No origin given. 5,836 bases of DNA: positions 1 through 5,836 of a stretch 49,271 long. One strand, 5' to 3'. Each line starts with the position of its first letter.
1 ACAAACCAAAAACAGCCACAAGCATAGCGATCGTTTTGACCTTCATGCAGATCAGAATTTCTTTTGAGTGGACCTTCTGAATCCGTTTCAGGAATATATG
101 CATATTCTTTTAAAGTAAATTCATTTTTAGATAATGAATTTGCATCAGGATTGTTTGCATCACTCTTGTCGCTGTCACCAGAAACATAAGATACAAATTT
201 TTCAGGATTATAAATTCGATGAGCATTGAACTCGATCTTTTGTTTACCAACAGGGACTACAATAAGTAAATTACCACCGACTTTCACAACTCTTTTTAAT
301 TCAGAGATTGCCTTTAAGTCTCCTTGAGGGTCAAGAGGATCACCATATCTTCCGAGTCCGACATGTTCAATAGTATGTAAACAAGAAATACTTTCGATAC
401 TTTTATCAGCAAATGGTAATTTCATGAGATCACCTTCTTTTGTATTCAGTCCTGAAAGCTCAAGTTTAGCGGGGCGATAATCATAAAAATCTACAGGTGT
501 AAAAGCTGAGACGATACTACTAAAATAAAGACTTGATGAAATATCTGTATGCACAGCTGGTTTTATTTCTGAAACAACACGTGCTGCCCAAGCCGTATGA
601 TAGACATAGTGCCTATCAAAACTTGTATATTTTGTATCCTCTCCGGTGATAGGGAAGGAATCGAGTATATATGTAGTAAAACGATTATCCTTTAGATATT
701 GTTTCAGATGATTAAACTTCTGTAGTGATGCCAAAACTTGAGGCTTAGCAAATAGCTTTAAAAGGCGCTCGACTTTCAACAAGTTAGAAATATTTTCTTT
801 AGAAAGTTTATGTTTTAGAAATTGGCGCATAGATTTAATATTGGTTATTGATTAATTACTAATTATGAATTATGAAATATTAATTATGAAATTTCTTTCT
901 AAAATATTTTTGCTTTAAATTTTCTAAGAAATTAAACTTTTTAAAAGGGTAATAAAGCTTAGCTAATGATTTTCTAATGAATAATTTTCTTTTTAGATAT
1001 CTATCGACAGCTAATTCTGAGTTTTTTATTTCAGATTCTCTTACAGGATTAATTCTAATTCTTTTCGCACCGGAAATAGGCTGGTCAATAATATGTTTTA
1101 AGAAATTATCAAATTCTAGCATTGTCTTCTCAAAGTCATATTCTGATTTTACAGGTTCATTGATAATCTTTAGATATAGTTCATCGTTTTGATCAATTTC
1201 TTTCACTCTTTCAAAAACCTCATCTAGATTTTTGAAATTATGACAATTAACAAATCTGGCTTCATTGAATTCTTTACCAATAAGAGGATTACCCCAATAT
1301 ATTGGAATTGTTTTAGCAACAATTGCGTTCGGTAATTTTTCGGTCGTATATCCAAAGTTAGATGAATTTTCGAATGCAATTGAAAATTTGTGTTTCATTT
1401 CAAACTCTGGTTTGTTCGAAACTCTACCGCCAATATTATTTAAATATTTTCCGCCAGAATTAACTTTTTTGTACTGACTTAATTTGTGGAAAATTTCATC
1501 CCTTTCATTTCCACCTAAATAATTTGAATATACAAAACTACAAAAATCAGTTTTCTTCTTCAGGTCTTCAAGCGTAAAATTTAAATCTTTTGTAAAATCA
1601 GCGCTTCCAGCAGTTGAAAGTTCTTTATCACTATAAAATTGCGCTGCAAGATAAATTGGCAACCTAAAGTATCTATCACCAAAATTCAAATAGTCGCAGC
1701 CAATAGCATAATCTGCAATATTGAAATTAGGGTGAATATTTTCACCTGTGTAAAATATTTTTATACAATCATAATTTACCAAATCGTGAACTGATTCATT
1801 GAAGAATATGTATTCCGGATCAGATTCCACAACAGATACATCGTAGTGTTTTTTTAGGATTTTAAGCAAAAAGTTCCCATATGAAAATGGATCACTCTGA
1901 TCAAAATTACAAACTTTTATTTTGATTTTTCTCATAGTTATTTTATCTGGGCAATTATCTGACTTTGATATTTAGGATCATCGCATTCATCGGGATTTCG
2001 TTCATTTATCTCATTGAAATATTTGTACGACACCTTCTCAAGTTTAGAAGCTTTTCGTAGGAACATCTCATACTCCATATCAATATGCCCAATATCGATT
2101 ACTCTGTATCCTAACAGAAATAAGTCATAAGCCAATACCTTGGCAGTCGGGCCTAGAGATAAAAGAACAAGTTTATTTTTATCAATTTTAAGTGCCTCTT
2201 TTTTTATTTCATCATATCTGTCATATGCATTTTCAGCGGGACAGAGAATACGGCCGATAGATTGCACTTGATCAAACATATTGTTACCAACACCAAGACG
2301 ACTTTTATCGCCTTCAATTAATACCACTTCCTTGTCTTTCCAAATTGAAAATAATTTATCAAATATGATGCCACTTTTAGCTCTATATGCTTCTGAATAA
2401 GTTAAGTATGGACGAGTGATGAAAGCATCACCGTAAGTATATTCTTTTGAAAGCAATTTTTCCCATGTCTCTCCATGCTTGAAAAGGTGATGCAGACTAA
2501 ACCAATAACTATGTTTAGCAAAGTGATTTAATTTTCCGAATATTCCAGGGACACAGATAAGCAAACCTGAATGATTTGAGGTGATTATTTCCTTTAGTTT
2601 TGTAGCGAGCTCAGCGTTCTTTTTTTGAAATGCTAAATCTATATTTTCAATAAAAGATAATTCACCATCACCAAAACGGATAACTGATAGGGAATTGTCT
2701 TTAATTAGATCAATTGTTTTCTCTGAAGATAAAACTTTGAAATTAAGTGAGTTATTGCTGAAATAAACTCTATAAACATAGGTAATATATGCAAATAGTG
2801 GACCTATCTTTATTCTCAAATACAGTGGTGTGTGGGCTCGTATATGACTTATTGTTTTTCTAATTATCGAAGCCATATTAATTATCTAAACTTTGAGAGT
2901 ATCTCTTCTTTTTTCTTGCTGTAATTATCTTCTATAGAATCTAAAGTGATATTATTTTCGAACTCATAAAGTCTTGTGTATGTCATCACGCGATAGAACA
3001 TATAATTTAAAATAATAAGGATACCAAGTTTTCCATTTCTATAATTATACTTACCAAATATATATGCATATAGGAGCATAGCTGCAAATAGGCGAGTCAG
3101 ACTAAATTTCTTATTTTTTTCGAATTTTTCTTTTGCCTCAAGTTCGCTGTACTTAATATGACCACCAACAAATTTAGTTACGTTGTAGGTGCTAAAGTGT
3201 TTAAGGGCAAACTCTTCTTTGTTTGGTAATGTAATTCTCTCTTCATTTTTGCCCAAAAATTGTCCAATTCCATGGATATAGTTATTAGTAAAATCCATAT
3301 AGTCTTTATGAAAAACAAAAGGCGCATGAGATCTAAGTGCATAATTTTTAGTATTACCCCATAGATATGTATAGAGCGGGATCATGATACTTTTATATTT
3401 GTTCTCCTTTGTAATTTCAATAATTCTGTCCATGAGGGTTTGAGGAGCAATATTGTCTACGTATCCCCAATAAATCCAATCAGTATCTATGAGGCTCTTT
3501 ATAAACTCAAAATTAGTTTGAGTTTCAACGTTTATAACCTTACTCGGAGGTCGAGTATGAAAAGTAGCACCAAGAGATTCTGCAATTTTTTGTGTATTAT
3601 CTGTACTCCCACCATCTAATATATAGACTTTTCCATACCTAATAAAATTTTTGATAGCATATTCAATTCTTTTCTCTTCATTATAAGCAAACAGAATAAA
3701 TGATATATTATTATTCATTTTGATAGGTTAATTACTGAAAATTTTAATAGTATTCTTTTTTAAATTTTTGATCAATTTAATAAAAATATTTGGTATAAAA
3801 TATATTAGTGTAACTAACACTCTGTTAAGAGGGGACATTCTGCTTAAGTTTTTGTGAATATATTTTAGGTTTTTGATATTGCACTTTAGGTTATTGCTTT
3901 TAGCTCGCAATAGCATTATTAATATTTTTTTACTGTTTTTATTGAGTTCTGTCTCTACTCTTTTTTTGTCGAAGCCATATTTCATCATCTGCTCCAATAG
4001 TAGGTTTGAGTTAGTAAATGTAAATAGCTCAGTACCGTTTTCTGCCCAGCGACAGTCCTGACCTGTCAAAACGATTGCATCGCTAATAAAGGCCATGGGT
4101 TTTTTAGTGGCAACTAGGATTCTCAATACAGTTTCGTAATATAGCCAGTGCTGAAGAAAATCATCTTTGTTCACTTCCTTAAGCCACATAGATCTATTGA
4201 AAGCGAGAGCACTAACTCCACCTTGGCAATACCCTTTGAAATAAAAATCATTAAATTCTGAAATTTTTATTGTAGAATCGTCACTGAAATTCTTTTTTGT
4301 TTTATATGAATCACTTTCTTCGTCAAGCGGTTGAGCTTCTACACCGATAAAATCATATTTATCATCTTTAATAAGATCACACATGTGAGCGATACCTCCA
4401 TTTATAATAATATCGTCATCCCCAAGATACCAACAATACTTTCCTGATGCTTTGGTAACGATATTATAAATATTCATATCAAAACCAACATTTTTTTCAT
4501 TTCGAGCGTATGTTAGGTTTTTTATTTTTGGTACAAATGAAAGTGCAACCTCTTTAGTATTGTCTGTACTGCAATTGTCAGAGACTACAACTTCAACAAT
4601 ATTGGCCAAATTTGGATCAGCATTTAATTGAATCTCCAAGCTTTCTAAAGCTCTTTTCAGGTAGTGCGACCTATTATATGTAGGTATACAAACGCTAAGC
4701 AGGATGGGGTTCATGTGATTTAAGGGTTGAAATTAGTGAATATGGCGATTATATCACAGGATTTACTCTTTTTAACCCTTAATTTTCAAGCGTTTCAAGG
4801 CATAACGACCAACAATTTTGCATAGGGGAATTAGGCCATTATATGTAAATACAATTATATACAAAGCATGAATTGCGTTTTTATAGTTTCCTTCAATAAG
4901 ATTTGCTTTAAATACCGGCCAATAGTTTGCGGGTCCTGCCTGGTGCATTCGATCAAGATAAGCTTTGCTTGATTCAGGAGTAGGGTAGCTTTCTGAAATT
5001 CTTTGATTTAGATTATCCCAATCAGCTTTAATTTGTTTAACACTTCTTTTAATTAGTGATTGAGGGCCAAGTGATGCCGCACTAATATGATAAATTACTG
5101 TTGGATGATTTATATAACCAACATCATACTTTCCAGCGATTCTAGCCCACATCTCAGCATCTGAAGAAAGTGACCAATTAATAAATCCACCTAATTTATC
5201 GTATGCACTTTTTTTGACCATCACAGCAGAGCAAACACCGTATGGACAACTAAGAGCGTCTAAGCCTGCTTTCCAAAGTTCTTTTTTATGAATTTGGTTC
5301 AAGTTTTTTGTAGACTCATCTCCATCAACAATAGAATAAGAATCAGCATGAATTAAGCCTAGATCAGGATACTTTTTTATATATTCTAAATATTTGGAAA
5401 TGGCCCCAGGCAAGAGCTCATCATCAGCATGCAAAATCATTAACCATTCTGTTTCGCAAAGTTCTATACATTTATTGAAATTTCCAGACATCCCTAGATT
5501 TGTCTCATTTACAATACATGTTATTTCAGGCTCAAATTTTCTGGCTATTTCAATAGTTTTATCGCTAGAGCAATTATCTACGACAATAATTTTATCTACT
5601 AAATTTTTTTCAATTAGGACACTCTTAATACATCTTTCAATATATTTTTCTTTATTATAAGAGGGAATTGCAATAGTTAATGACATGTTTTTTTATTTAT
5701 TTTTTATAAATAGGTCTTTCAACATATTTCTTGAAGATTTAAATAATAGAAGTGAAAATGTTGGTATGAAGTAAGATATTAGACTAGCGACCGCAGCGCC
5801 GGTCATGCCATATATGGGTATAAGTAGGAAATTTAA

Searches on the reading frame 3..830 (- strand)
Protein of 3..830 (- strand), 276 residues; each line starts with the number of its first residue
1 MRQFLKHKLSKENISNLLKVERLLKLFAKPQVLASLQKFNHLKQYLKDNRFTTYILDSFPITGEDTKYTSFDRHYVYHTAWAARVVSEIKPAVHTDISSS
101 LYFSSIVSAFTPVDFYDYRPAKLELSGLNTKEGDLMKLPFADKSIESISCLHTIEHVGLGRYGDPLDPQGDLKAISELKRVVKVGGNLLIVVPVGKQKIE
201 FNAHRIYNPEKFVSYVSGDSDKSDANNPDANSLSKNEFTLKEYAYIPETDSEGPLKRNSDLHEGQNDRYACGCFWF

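Call 6: search_protein_families(library=ncbifam, max_evalue=0.00001, proteins=[window:3-830:-])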
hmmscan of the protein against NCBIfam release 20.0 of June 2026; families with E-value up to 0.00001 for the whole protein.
window:3-830:- (276 aa): 0 families

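Call 7: search_protein_families(library=pfam, max_evalue=0.00001, proteins=[window:3-830:-])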
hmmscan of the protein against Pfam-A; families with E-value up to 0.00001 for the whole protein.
window:3-830:- (276 aa): 2 families
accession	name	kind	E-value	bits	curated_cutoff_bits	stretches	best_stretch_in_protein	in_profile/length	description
PF03269.20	DUF268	-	6e-18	65.8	25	1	146-211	64-129/176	Caenorhabditis protein of unknown function, DUF268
PF08241.18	Methyltransf_11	-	3.2e-06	28.1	21.2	1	128-190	44-95/95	Methyltransferase domain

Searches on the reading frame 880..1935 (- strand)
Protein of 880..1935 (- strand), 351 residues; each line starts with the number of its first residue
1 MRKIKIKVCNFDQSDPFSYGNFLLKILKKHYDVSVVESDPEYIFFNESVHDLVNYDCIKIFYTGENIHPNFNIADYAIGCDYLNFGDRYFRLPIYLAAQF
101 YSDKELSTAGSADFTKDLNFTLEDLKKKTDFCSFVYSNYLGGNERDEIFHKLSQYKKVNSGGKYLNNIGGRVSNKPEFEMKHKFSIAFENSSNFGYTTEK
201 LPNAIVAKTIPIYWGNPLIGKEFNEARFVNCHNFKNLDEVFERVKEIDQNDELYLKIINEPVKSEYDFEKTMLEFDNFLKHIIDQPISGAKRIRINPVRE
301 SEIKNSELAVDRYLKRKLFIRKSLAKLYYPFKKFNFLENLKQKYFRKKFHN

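Call 6: search_protein_families(library=ncbifam, max_evalue=0.00001, proteins=[window:880-1935:-])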
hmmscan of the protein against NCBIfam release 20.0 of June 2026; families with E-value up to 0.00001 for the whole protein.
window:880-1935:- (351 aa): 0 families

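Call 7: search_protein_families(library=pfam, max_evalue=0.00001, proteins=[window:880-1935:-])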
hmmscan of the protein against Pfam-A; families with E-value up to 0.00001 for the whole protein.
window:880-1935:- (351 aa): 2 families
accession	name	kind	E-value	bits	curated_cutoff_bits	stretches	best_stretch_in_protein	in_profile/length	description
PF18025.7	FucT_N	-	2.8e-26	92.2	27.2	1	20-96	14-89/91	Alpha-(1,3)-fucosyltransferase FucT N-terminal domain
PF00852.26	Glyco_transf_10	-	4.9e-18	65.9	23.9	1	126-256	2-134/182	Glycosyltransferase family 10 (fucosyltransferase) C-term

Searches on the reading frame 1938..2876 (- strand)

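Call 6: search_protein_families(library=ncbifam, max_evalue=0.00001, proteins=[window:1938-2876:-])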
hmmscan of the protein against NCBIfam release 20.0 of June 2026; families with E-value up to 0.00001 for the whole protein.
window:1938-2876:- (312 aa): 1 family
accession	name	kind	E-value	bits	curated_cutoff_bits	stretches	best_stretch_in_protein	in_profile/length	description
TIGR03728.1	glyco_access_1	hypoth_equivalog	4.4e-92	308.3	290.75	1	49-312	2-265/265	SP_1767 family glycosyltransferase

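Call 7: search_protein_families(library=pfam, max_evalue=0.00001, proteins=[window:1938-2876:-])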
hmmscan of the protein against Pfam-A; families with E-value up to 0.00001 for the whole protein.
window:1938-2876:- (312 aa): 1 family
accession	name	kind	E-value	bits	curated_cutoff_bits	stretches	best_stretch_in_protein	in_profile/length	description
PF08759.17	GT-D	-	6.7e-83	278.3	27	1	65-289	1-224/225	Glycosyltransferase GT-D fold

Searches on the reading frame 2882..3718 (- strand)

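Call 6: search_protein_families(library=ncbifam, max_evalue=0.00001, proteins=[window:2882-3718:-])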
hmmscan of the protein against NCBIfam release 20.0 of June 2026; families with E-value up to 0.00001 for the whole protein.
window:2882-3718:- (278 aa): 0 families

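Call 7: search_protein_families(library=pfam, max_evalue=0.00001, proteins=[window:2882-3718:-])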
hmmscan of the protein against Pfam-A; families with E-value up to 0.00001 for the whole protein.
window:2882-3718:- (278 aa): 1 family
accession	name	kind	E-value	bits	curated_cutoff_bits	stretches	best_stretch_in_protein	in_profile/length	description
PF00535.33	Glycos_transf_2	-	1.1e-06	29.1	23.3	1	6-130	1-130/168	Glycosyl transferase family 2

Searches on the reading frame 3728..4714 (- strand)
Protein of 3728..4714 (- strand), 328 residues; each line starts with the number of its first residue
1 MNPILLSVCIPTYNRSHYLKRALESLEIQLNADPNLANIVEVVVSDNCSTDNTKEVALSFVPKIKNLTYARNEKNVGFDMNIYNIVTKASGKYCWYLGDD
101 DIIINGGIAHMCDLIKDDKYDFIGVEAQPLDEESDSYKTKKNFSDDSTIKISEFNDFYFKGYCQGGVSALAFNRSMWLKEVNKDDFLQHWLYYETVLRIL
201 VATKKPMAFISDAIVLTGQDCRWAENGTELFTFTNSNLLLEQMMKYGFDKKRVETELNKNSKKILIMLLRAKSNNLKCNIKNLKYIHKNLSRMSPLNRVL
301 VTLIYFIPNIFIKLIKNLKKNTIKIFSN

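Call 6: search_protein_families(library=ncbifam, max_evalue=0.00001, proteins=[window:3728-4714:-])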
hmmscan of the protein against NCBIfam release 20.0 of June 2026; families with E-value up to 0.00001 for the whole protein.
window:3728-4714:- (328 aa): 7 families
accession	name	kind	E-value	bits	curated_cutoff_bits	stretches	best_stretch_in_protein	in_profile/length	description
NF050050.1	ProtGlycPglI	equivalog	1e-12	48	500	1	6-181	4-169/306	GalNAc(5)-diNAcBac-PP-undecaprenol beta-1,3-glucosyltransferase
TIGR04440.1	glyco_TIGR04440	domain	6e-11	42.5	70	1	6-118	2-109/215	TIGR00180 family glycosyltransferase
NF038302.1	EPS_HpsE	equivalog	3.7e-10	39.3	300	1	6-108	3-104/307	hormogonium polysaccharide biosynthesis glycosyltransferase HpsE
NF007482.0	PRK10073.1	equivalog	5.5e-09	35.5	423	1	5-146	7-139/334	glycosyltransferase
NF041875.1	EPS_EpsD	equivalog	1.1e-08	34.9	370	1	6-102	1-90/325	exopolysaccharide biosynthesis glycosyltransferase EpsD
NF047683.1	TeichurnBiosyTuaG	equivalog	1.1e-07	31.8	400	1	5-132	7-128/252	teichuronic acid biosynthesis protein TuaG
NF053739.1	GlytfEpsEBac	equivalog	2.4e-06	26.7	450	1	7-135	4-128/265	glycosyltransferase EpsE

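Call 7: search_protein_families(library=pfam, max_evalue=0.00001, proteins=[window:3728-4714:-])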
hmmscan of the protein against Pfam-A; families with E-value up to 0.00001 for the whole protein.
window:3728-4714:- (328 aa): 2 families
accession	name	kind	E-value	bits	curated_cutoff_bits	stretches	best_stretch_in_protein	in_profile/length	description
PF00535.33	Glycos_transf_2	-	3.3e-23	82.9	23.3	1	7-169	1-155/168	Glycosyl transferase family 2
PF13641.12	Glyco_tranf_2_3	-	8e-06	26.5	27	0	6-126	3-122/230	Glycosyltransferase like family 2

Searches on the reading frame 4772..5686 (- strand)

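Call 6: search_protein_families(library=ncbifam, max_evalue=0.00001, proteins=[window:4772-5686:-])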
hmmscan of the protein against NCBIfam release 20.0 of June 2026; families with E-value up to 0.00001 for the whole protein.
window:4772-5686:- (304 aa): 14 families
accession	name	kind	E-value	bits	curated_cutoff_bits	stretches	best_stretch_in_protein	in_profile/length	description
TIGR04283.1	glyco_like_mftF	equivalog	5.1e-15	55.7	182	1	3-194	1-180/221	TIGR04283 family arsenosugar biosynthesis glycosyltransferase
NF047683.1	TeichurnBiosyTuaG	equivalog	2.3e-12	47.1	400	1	3-121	8-127/252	teichuronic acid biosynthesis protein TuaG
NF050050.1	ProtGlycPglI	equivalog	1.8e-11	44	500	1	3-105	4-110/306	GalNAc(5)-diNAcBac-PP-undecaprenol beta-1,3-glucosyltransferase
NF007482.0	PRK10073.1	equivalog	1.1e-10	41.1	423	1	3-125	8-131/334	glycosyltransferase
NF053739.1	GlytfEpsEBac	equivalog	2.6e-10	39.7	450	1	6-186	6-188/265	glycosyltransferase EpsE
TIGR04195.1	S_glycosyl_SunS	equivalog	5e-10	38.8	350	1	2-89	58-142/421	SunS family peptide S-glycosyltransferase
NF007453.0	PRK10018.1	equivalog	1.1e-09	38.4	382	1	4-118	9-126/280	colanic acid biosynthesis glycosyltransferase WcaA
TIGR04017.1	WcaA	equivalog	6.3e-09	35.8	495.75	1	4-118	8-125/279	colanic acid biosynthesis glycosyltransferase WcaA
TIGR03965.1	mycofact_glyco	equivalog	2e-08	33.5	280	1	2-180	75-260/467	mycofactocin biosynthesis glycosyltransferase MftF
NF038302.1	EPS_HpsE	equivalog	2.4e-08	33.3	300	1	2-112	2-120/307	hormogonium polysaccharide biosynthesis glycosyltransferase HpsE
TIGR03937.1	PgaC_IcaA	equivalog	4.4e-08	32.5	422.3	1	3-111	47-158/407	poly-beta-1,6-N-acetyl-D-glucosamine synthase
TIGR04440.1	glyco_TIGR04440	domain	2.2e-07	30.8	70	1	3-120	2-123/215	TIGR00180 family glycosyltransferase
TIGR03111.1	glyc2_xrt_Gpos1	hypoth_equivalog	5.3e-06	25.5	363.95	1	3-111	51-164/439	TIGR03111 family XrtG-associated glycosyltransferase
NF010496.0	PRK13915.1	equivalog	5.6e-06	25.7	262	1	3-51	33-84/307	glucosyl-3-phosphoglycerate synthase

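Call 7: search_protein_families(library=pfam, max_evalue=0.00001, proteins=[window:4772-5686:-])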
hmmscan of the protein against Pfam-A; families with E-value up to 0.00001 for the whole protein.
window:4772-5686:- (304 aa): 3 families
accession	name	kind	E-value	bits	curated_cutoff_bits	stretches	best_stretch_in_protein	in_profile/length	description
PF00535.33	Glycos_transf_2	-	2.2e-29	103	23.3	1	4-164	1-166/168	Glycosyl transferase family 2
PF13641.12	Glyco_tranf_2_3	-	1e-11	45.7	27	1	3-116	3-123/230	Glycosyltransferase like family 2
PF10111.15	Glyco_tranf_2_2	-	3.7e-07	30.3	27.3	1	5-248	2-264/276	Glycosyltransferase like family 2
